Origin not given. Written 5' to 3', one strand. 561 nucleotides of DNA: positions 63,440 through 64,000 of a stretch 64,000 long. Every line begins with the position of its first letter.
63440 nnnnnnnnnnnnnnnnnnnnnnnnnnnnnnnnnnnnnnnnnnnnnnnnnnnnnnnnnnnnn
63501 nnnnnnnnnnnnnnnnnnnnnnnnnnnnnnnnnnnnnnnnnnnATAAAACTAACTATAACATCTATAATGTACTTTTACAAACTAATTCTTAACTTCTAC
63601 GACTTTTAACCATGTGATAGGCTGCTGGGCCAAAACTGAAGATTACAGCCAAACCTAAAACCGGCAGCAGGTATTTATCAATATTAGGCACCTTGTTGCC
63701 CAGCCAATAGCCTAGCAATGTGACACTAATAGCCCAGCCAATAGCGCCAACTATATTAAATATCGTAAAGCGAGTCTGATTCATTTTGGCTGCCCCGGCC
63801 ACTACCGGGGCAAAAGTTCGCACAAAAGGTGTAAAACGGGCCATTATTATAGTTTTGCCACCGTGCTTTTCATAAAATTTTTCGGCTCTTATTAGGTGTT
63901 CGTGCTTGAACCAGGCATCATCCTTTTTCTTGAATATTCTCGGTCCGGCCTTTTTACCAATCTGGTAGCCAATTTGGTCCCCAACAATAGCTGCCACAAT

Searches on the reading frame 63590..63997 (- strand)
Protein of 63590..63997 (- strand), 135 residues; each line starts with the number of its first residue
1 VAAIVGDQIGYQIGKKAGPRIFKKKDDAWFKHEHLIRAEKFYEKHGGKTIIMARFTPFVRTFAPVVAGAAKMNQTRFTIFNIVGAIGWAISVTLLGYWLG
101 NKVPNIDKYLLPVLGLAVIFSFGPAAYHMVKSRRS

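Call 55: search_protein_families(library=pfam, proteins=[window:63590-63997:-], max_evalue=0.1)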
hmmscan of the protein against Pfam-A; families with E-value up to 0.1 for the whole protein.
window:63590-63997:- (135 aa): 1 family
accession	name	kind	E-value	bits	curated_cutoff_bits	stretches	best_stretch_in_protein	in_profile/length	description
PF09335.16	VTT_dom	-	5.2e-18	66.1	33.9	1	2-97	26-122/123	VTT domain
